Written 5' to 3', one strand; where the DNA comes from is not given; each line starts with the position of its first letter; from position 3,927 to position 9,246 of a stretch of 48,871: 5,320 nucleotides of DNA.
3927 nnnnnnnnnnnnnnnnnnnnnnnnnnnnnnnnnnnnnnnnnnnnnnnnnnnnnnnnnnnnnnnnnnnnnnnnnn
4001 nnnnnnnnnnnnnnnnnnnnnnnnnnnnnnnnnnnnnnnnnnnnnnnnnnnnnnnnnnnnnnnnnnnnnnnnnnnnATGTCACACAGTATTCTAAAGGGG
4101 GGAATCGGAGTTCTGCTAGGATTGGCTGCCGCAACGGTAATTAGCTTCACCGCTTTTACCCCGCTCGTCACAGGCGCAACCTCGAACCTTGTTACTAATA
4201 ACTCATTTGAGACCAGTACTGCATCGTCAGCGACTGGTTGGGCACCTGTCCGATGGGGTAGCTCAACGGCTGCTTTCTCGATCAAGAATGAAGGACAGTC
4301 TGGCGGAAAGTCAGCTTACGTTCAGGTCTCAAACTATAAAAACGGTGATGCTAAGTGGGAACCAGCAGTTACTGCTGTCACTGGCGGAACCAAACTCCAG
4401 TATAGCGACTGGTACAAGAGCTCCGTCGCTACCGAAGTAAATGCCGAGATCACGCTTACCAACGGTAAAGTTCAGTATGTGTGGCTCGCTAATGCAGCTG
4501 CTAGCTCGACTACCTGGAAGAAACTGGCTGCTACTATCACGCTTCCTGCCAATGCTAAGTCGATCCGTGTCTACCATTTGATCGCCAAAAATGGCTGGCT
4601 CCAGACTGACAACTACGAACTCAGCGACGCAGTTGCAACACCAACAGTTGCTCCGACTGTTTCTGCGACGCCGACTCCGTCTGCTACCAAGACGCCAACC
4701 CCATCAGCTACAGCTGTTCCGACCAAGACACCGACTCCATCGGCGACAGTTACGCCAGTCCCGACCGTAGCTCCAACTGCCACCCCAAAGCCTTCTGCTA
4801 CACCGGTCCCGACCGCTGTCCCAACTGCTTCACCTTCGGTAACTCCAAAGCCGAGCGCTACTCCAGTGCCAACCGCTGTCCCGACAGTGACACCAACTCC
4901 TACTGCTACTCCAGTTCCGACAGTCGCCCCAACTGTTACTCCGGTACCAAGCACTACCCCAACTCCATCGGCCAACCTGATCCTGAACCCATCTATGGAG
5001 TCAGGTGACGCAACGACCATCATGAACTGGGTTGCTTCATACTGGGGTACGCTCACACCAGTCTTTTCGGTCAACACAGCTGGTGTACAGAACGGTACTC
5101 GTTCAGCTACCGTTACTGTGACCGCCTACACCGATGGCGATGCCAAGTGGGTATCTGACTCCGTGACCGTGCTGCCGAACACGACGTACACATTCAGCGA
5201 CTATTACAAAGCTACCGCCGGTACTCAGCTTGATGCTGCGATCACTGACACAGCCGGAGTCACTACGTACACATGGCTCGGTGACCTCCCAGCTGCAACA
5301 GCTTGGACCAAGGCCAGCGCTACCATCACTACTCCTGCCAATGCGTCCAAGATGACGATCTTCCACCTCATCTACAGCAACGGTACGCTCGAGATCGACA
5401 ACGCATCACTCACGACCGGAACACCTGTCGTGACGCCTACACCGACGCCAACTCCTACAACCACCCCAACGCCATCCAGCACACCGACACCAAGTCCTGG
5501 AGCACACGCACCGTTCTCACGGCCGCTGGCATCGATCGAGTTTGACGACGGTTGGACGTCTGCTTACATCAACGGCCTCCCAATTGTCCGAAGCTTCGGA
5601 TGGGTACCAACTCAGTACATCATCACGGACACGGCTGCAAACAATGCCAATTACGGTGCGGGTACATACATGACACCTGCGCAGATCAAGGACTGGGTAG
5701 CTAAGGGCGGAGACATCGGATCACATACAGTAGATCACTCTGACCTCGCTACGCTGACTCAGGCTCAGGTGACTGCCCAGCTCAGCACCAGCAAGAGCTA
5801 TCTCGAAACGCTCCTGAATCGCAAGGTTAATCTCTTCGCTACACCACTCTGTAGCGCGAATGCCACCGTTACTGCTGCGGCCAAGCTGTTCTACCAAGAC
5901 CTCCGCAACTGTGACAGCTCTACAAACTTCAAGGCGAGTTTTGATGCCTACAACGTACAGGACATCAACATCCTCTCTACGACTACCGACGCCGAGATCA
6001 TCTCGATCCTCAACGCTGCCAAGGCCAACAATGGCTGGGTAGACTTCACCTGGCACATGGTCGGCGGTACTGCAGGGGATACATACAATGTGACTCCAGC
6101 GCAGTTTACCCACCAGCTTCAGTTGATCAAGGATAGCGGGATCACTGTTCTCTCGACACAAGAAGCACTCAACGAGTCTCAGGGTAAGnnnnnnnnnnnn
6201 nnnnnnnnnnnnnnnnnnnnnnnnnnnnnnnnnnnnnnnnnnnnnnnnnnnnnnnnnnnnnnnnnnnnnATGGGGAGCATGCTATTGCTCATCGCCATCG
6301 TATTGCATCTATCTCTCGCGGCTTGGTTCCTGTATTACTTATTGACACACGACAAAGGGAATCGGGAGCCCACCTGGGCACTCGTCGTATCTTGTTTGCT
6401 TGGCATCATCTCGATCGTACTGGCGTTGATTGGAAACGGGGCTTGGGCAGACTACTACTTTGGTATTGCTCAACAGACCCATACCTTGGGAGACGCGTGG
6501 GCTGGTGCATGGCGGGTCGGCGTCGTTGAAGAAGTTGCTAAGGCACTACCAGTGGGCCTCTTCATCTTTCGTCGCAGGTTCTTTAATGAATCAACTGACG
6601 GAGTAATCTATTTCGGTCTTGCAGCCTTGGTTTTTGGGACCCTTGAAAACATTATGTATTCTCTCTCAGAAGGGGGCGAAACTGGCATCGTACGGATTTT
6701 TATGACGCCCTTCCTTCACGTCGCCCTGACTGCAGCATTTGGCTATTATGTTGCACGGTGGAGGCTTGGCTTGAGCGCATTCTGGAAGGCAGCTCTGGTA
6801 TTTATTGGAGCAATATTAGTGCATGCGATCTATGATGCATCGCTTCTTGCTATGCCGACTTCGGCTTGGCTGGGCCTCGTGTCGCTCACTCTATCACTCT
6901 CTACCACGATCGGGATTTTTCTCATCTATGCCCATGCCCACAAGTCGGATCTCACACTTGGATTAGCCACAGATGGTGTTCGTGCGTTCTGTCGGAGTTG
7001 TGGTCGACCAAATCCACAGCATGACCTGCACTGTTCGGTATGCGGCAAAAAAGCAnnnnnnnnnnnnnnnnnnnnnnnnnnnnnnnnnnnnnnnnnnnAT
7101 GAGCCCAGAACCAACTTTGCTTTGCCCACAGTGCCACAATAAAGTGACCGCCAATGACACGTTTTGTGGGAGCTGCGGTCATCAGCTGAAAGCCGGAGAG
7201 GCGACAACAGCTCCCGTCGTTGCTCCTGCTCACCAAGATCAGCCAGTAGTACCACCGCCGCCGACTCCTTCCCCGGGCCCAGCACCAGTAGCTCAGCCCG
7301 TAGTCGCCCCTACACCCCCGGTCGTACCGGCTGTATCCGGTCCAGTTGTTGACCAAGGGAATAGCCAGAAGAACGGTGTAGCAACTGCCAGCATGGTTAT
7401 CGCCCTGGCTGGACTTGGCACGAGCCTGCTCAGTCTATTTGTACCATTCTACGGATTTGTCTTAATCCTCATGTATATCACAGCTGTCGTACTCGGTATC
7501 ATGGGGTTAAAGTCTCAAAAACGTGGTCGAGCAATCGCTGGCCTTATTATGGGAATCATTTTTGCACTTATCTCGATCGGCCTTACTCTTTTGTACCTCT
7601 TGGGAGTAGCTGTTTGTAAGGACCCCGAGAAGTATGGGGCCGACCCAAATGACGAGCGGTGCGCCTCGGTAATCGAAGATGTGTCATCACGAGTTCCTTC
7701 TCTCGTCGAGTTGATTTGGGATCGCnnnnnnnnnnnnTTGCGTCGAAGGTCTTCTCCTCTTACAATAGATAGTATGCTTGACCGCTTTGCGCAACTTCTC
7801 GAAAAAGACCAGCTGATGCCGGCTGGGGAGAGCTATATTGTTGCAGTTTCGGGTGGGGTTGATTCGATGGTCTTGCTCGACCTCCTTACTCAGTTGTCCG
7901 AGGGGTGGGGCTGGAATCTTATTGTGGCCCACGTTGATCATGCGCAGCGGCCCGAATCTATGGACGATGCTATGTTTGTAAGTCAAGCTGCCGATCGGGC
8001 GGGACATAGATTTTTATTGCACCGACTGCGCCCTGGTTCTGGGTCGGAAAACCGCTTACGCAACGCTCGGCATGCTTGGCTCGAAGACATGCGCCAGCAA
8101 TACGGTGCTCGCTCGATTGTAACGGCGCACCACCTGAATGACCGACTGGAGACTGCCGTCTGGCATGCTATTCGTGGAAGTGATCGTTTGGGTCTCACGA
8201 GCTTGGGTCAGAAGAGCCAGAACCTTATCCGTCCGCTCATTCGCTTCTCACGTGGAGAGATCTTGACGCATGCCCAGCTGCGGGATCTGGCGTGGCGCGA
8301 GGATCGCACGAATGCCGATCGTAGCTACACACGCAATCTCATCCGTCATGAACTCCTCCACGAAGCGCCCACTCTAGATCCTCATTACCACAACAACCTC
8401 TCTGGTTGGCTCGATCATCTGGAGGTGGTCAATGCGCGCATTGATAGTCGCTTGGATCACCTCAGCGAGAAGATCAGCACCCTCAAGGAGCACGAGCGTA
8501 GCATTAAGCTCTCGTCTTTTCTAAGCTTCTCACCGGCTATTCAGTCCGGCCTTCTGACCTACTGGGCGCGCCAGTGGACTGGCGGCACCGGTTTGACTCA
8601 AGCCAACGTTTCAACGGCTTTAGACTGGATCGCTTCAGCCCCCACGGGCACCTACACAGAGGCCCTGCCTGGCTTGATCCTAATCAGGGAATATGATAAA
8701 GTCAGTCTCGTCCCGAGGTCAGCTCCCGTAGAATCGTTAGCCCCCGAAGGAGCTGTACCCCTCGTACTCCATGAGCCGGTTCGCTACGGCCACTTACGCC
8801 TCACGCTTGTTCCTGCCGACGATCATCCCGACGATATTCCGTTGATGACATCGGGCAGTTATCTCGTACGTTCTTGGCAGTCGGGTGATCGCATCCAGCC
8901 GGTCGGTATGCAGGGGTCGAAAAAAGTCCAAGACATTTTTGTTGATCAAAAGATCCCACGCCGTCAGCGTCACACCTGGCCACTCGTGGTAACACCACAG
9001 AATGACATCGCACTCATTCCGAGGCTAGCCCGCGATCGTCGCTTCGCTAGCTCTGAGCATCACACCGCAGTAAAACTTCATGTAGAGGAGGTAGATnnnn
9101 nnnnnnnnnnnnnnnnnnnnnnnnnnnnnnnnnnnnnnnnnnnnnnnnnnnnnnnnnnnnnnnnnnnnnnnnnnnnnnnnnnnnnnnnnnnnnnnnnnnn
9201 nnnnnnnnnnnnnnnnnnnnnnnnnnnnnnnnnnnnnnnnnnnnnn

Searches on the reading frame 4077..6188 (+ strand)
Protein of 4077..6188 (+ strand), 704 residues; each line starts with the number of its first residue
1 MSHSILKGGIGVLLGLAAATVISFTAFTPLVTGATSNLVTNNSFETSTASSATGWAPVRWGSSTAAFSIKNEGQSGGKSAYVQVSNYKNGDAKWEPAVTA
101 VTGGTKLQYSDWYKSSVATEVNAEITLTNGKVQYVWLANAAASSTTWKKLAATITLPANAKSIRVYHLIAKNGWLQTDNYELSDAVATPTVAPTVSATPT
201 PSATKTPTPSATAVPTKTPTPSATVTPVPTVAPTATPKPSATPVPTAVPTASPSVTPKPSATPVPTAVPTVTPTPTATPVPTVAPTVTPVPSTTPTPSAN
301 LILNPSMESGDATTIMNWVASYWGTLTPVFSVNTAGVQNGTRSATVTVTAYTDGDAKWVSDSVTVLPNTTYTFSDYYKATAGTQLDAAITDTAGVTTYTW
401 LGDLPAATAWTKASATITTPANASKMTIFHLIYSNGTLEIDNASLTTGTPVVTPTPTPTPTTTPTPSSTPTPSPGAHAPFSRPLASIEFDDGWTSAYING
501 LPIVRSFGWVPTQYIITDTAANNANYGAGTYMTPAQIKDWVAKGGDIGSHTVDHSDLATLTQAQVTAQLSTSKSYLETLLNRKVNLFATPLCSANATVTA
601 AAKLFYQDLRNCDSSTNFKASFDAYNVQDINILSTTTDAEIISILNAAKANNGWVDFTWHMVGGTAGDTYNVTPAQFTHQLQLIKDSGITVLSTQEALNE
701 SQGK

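Call 8: search_protein_families(library=pfam, proteins=[window:4077-6188:+], max_evalue=0.0001)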
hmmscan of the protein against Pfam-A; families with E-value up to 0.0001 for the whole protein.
window:4077-6188:+ (704 aa): 2 families
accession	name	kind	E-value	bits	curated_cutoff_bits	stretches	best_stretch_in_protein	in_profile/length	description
PF01522.26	Polysacc_deac_1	-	7.4e-20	71.6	23.1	1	481-603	5-117/124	Polysaccharide deacetylase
PF02018.23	CBM_4_9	-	2.9e-13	50.8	25.9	1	299-428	1-127/136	Carbohydrate binding domain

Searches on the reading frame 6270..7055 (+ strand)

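Call 8: search_protein_families(library=pfam, proteins=[window:6270-7055:+], max_evalue=0.0001)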
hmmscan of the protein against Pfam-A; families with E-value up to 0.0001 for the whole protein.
window:6270-7055:+ (262 aa): 1 family
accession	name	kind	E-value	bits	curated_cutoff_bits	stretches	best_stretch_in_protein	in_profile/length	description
PF13367.11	PrsW-protease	-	3e-28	99.1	23.5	1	33-201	1-183/196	PrsW family intramembrane metalloprotease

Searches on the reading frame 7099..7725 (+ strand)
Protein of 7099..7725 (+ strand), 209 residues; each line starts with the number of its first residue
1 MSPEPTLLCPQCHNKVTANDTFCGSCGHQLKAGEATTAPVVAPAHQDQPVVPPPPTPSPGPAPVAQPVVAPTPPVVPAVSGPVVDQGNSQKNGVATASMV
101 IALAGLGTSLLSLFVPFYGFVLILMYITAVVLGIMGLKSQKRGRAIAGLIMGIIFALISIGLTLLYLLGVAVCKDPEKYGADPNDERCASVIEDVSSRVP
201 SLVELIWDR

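Call 8: search_protein_families(library=pfam, proteins=[window:7099-7725:+], max_evalue=0.0001)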
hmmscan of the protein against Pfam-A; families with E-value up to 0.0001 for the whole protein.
window:7099-7725:+ (209 aa): 2 families
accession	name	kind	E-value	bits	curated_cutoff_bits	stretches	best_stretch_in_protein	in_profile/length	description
PF13240.11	Zn_Ribbon_1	-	3.7e-06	27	25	1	9-30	2-23/23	zinc-ribbon domain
PF12773.13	DZR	-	5.6e-05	23.7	27.3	0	9-29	1-21/45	Double zinc ribbon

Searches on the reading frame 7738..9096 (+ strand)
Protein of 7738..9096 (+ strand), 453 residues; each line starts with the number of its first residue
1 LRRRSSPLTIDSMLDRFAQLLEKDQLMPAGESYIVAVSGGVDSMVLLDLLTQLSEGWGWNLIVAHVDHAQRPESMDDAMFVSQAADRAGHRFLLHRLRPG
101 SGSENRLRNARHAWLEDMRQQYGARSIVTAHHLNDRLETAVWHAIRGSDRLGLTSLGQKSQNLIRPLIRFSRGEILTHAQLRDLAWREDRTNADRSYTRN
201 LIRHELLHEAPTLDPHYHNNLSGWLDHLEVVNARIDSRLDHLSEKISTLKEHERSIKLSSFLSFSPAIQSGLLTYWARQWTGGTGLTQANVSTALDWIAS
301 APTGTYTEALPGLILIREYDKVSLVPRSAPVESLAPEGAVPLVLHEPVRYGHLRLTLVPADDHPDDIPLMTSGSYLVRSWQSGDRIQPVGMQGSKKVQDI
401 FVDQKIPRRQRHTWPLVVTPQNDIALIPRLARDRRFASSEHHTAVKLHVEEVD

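Call 8: search_protein_families(library=pfam, proteins=[window:7738-9096:+], max_evalue=0.0001)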
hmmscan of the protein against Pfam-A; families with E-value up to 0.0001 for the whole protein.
window:7738-9096:+ (453 aa): 2 families
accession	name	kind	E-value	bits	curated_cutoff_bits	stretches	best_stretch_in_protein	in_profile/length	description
PF01171.26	ATP_bind_3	-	8.4e-45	153.2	27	1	33-205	2-182/182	PP-loop family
PF11734.13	TilS_C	-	3.1e-14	52.5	22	1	377-447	3-72/74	TilS substrate C-terminal domain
